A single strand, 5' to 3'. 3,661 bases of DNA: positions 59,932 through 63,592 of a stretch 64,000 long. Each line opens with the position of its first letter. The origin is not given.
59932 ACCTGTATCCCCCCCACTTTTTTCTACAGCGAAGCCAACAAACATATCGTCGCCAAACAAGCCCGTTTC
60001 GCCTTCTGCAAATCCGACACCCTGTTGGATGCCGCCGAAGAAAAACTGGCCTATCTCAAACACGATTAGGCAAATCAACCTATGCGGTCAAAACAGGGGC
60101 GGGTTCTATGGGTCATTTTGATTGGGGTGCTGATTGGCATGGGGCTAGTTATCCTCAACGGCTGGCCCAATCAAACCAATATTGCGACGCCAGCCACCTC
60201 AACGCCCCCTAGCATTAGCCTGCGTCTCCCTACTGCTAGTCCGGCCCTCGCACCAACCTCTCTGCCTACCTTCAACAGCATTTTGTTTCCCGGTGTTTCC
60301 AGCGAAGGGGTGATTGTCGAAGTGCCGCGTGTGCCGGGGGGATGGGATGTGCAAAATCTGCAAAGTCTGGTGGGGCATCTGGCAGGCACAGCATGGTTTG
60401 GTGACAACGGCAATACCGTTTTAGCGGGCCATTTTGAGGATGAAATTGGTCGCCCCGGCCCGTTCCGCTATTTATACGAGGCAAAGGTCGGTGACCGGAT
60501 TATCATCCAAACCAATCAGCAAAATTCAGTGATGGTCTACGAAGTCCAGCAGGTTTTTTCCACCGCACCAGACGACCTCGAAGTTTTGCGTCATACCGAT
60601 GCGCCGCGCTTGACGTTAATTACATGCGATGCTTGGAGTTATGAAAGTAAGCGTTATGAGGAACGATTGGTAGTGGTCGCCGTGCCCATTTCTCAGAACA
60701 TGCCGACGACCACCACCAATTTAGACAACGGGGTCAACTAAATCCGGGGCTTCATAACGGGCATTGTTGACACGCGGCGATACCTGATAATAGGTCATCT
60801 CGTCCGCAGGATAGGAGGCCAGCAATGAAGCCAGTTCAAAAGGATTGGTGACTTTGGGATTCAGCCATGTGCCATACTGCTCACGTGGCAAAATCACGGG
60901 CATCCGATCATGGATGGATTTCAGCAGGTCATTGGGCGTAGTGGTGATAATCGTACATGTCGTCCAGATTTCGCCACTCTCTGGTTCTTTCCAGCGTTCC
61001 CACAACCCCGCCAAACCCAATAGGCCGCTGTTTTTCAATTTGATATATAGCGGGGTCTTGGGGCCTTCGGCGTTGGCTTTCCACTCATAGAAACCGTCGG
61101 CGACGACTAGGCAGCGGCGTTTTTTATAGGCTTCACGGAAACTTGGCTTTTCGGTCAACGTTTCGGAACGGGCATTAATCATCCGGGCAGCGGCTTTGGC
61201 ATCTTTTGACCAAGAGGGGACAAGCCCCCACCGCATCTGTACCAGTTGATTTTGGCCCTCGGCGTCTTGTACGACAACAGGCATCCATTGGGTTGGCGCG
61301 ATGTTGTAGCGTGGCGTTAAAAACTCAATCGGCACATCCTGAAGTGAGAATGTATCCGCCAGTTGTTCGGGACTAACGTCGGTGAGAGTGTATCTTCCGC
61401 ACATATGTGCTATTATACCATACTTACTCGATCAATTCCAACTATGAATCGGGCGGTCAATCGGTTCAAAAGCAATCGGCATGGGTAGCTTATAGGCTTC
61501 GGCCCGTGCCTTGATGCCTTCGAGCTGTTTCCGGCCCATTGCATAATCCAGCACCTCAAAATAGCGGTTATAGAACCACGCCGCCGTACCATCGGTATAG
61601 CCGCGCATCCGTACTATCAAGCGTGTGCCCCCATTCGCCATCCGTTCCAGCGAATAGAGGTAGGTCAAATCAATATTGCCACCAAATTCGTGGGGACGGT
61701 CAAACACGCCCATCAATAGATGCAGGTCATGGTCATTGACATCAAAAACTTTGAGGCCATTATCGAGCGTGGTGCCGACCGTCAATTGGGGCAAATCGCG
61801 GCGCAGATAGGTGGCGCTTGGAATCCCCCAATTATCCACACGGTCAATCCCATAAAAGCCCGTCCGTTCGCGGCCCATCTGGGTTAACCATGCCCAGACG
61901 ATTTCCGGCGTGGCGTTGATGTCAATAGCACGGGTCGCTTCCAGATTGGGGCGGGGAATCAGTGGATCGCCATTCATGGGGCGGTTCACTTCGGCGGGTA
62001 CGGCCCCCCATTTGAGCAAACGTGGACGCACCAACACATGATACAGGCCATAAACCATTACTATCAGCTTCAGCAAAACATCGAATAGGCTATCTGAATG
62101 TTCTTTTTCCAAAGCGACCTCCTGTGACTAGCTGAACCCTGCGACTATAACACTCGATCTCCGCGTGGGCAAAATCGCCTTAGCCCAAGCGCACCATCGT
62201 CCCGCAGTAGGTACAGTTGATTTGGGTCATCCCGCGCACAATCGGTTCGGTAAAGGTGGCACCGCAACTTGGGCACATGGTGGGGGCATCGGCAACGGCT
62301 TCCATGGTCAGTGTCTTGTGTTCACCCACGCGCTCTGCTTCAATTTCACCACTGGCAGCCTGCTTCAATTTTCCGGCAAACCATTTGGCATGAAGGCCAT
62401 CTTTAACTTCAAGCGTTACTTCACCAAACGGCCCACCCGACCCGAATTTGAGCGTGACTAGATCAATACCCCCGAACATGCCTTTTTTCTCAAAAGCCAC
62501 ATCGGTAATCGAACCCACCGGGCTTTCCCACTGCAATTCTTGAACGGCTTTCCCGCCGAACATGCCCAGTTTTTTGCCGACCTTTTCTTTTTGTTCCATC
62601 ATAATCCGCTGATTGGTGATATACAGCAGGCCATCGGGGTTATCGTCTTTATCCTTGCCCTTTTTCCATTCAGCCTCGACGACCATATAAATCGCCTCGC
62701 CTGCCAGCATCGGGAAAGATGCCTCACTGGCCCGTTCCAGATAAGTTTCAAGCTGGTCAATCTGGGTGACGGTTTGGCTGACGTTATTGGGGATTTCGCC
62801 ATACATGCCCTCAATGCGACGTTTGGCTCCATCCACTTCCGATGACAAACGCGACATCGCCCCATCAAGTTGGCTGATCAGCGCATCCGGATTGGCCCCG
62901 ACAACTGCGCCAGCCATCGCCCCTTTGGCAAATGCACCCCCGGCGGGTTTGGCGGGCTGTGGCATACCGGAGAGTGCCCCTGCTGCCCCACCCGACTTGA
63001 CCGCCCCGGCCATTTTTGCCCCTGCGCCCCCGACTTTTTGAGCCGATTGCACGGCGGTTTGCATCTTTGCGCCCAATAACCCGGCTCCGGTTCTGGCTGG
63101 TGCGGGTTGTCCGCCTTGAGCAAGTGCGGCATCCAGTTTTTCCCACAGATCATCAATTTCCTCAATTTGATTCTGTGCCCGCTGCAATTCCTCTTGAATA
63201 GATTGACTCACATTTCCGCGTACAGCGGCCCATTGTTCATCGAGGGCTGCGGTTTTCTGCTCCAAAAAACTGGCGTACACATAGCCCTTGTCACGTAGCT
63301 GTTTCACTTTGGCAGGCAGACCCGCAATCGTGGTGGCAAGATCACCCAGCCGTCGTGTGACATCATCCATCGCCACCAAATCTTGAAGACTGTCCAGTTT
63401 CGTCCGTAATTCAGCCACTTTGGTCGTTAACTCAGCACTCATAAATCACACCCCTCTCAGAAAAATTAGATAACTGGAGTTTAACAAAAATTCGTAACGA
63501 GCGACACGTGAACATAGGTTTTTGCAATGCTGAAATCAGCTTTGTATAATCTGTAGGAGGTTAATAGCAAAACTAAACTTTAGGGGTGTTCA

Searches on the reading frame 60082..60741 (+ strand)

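Call 13: search_protein_families(library=pfam, proteins=[window:60082-60741:+], max_evalue=0.001)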
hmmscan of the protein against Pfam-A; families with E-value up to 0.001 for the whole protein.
window:60082-60741:+ (219 aa): 1 family
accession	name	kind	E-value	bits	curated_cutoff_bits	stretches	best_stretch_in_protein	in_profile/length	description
PF04203.18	Sortase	-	2.9e-25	88.9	26.6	1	85-202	14-124/125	Sortase domain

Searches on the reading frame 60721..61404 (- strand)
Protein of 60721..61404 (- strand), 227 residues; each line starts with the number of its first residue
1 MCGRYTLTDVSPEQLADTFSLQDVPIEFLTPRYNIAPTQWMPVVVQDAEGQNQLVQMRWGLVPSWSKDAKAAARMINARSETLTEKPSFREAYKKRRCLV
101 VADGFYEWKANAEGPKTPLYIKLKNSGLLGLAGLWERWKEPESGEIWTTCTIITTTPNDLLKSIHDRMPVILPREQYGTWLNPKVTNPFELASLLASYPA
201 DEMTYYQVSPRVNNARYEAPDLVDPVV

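Call 13: search_protein_families(library=pfam, proteins=[window:60721-61404:-], max_evalue=0.001)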
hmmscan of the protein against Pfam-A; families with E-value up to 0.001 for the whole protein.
window:60721-61404:- (227 aa): 1 family
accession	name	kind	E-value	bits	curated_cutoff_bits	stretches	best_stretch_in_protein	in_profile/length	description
PF02586.19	SRAP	-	7.7e-80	267.9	27.1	1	1-214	1-213/214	SOS response associated peptidase (SRAP)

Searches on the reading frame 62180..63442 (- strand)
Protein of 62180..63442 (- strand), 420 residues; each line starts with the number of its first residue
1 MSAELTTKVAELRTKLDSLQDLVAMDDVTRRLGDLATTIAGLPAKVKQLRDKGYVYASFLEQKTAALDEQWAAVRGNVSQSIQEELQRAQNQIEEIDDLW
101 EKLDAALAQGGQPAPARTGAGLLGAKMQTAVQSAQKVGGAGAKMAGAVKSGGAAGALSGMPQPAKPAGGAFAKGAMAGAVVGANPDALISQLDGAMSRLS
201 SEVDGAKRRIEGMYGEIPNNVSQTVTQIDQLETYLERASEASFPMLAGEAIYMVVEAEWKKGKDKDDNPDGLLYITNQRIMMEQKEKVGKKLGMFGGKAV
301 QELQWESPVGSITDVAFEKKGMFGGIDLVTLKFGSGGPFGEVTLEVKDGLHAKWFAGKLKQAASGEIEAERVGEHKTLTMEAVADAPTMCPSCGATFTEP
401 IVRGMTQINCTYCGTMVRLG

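Call 6: search_protein_families(library=pfam, proteins=[window:62180-63442:-], max_evalue=0.001)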
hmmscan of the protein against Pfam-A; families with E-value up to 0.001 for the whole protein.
window:62180-63442:- (420 aa): 2 families
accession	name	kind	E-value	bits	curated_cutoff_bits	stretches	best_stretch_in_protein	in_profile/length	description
PF05531.17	NPV_P10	-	5.5e-05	24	29.8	0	4-50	15-62/75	Nucleopolyhedrovirus P10 protein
PF12259.13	Baculo_F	-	0.00099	18.2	24.1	0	30-108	166-240/609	Baculovirus F protein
